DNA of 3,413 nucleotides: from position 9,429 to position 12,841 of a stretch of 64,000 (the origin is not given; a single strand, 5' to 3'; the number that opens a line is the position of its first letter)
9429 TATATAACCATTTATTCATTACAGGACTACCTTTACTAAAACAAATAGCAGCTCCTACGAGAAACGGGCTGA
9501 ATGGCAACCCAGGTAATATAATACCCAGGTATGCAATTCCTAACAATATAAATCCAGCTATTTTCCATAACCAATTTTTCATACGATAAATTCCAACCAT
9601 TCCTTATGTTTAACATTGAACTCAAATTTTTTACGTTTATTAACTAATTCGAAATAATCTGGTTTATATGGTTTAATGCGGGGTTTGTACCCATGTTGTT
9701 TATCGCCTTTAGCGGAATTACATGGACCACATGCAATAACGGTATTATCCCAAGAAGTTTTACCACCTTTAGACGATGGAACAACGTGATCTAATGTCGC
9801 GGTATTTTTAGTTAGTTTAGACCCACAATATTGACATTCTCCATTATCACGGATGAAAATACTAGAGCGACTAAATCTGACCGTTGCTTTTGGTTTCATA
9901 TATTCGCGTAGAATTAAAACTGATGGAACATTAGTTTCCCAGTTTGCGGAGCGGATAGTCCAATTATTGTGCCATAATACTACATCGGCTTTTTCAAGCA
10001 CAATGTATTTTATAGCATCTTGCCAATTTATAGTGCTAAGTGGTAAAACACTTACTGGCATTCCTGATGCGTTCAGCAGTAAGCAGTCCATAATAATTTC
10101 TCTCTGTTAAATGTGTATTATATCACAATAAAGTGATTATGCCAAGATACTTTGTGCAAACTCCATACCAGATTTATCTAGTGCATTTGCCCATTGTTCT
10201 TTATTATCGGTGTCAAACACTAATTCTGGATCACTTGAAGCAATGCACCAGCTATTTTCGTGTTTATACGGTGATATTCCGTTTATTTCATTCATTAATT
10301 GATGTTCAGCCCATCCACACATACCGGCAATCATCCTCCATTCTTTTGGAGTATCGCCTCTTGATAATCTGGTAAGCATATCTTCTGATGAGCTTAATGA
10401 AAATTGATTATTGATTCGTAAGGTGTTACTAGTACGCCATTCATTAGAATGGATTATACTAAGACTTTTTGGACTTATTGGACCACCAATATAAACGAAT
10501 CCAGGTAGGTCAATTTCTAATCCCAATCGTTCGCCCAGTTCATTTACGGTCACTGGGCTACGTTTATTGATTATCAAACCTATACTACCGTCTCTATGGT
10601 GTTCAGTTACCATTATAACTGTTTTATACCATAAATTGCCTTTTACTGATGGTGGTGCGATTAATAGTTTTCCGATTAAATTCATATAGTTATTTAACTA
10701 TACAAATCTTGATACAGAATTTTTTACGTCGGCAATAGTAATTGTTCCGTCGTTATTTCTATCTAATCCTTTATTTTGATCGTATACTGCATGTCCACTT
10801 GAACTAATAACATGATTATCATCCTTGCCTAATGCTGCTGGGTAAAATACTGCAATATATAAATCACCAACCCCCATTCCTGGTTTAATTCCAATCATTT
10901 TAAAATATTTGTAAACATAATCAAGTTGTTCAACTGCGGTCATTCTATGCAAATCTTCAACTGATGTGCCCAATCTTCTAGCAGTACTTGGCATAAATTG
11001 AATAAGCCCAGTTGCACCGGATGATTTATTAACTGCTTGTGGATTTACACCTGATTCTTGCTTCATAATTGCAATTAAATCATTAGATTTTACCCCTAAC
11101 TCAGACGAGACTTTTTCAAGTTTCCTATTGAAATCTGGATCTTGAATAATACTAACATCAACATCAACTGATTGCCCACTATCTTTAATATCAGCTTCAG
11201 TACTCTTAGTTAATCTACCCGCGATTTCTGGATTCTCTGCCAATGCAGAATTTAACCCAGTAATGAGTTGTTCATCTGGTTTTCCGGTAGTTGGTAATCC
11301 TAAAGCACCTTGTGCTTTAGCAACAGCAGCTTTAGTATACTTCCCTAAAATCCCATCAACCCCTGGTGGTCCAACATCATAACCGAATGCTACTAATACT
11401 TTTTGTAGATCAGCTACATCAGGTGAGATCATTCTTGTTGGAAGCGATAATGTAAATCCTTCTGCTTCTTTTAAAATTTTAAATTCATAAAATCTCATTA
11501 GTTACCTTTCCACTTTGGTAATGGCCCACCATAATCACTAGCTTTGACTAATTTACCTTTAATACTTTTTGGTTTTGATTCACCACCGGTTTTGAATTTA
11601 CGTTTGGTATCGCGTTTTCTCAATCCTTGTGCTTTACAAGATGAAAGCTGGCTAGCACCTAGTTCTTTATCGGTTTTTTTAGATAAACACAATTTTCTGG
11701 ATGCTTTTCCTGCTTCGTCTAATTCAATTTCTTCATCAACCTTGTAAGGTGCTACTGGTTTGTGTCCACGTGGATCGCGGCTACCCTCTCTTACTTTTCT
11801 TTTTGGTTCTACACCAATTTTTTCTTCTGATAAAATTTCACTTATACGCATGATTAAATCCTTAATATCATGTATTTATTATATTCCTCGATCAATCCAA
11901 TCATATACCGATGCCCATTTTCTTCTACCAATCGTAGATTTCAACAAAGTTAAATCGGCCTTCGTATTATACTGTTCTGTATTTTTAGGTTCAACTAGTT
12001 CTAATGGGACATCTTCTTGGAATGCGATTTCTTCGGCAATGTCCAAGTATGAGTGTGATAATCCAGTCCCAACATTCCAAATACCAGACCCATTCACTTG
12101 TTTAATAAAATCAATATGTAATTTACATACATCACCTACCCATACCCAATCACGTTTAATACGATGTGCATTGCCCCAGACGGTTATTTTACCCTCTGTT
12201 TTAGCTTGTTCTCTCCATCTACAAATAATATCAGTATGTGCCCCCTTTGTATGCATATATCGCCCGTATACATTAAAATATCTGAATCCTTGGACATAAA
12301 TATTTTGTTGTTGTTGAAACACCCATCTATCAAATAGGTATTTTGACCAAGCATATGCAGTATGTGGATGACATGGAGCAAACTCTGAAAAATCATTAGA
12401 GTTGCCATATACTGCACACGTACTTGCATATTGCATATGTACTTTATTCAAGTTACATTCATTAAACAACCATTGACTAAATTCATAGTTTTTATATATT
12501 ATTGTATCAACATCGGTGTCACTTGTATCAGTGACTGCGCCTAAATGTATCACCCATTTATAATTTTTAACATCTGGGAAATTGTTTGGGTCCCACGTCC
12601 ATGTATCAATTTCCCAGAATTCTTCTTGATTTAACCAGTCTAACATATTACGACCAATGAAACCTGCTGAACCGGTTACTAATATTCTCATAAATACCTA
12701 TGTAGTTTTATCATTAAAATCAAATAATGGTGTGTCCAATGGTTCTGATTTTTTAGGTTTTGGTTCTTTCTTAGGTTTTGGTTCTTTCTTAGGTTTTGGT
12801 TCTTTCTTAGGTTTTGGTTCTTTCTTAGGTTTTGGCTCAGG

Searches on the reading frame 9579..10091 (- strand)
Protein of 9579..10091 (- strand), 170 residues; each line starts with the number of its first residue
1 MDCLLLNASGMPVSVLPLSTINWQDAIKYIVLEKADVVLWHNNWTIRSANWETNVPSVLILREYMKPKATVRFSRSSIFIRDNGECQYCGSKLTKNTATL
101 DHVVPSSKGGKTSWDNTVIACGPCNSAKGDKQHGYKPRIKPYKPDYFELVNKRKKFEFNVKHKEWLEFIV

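Call 3: search_protein_families(library=pfam, proteins=[window:9579-10091:-], max_evalue=0.01)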
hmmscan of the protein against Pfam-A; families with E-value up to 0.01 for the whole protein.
window:9579-10091:- (170 aa): 3 families
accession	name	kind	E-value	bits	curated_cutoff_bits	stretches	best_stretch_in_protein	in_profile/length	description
PF14279.12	HNH_5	-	2.2e-14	53.6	27.5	1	86-131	1-46/56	HNH endonuclease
PF01844.29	HNH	-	3.6e-14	53.1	21.4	1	86-131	1-47/47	HNH endonuclease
PF13395.12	HNH_4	-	5.3e-05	23.5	22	1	86-131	1-51/54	HNH endonuclease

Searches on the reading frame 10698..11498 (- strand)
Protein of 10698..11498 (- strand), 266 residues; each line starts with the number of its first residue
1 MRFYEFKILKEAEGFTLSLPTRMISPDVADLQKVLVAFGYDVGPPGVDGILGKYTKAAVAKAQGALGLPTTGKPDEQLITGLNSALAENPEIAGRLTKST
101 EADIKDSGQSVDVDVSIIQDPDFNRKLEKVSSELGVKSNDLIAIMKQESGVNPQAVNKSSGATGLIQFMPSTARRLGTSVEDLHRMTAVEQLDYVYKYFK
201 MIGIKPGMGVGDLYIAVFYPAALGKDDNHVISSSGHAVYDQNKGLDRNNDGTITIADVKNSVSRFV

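Call 3: search_protein_families(library=pfam, proteins=[window:10698-11498:-], max_evalue=0.01)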
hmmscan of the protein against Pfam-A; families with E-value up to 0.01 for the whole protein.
window:10698-11498:- (266 aa): 4 families
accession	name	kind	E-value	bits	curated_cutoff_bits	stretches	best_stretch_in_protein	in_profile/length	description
PF01471.23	PG_binding_1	-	3.3e-13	50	23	1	26-79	3-54/57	Putative peptidoglycan binding domain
PF01464.25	SLT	-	5.2e-12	45.8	21.3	1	132-181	8-56/117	Transglycosylase SLT domain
PF18013.6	Phage_lysozyme2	-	4.2e-06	27.4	28.2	1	141-196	23-83/140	Phage tail lysozyme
PF13406.11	SLT_2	-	0.0038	16.9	24.3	0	146-181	138-174/292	Transglycosylase SLT domain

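Call 4: search_protein_families(library=phrogs, proteins=[window:10698-11498:-], max_evalue=0.01)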
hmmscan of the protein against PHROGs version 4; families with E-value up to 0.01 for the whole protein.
window:10698-11498:- (266 aa): 27 families (the best 25 are shown)
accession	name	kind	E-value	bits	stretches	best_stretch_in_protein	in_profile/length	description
phrog_4928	-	unknown function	1.8e-40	140.1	1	107-263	611-774/834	-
phrog_196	-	tail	4.4e-37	128.8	1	118-263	378-525/536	baseplate hub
phrog_13530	-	unknown function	1.2e-36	127.2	1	117-260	601-752/997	-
phrog_21656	-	other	4.1e-17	62.5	1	118-242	837-950/1022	peptidase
phrog_28504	-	tail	9.4e-12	45.5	1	107-205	216-312/597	lytic tail fiber protein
phrog_669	-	lysis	1.2e-11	43.7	1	127-183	925-980/1946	endolysin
phrog_2013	-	tail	1.5e-11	44.8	1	124-183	469-527/657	lytic tail protein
phrog_4067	-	other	1.9e-10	40.8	1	107-176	654-723/980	transglycosylase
phrog_1493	-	lysis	4.2e-07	30.5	1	21-96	243-318/394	endolysin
phrog_1224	-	head and packaging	4.5e-07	30.5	1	25-119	10-94/438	endolysin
phrog_342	-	head and packaging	5.1e-07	29.1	1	122-185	14-76/1235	internal virion protein with endolysin domain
phrog_3201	-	tail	2.9e-06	26.2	1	127-174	2025-2072/2408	tail fiber protein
phrog_8949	-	unknown function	4.8e-06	27.3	1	136-175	348-390/557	-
phrog_3310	-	other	8.5e-06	26.5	1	139-182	161-202/231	transglycosylase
phrog_9570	-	tail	3.2e-05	24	1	142-195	501-555/689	tail length tape measure protein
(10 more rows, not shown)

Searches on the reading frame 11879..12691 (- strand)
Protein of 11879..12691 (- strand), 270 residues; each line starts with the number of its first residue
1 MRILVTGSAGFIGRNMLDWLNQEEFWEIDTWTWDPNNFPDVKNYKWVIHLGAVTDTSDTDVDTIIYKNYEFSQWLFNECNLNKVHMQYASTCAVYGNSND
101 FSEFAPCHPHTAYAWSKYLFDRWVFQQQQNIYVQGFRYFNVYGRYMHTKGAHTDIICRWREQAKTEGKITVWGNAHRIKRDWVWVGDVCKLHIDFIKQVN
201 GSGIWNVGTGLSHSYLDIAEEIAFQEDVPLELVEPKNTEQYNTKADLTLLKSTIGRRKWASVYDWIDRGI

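Call 3: search_protein_families(library=pfam, proteins=[window:11879-12691:-], max_evalue=0.01)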
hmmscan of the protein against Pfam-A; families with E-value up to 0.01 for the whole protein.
window:11879-12691:- (270 aa): 5 families
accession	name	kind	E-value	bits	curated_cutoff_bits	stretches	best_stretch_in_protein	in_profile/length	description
PF01370.27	Epimerase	-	2.9e-31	109.2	20.9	1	3-208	1-240/240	NAD dependent epimerase/dehydratase family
PF16363.11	GDP_Man_Dehyd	-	2.3e-17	63.9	27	1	78-223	115-263/332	GDP-mannose 4,6 dehydratase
PF04321.23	RmlD_sub_bind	-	6.5e-13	48.8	27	1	1-246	1-251/287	RmlD substrate binding domain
PF01073.25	3Beta_HSD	-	3.8e-06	26.6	22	1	43-193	66-226/280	3-beta hydroxysteroid dehydrogenase/isomerase family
PF02719.21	Polysacc_synt_2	-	0.00024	20.8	20.2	1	107-222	132-243/293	Polysaccharide biosynthesis protein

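Call 4: search_protein_families(library=phrogs, proteins=[window:11879-12691:-], max_evalue=0.01)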
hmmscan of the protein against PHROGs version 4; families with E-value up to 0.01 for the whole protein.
window:11879-12691:- (270 aa): 1 family
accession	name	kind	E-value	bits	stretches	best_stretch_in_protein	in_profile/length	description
phrog_540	-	DNA, RNA and nucleotide metabolism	7.7e-47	161.1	1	1-266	293-587/715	nucleotide-sugar epimerase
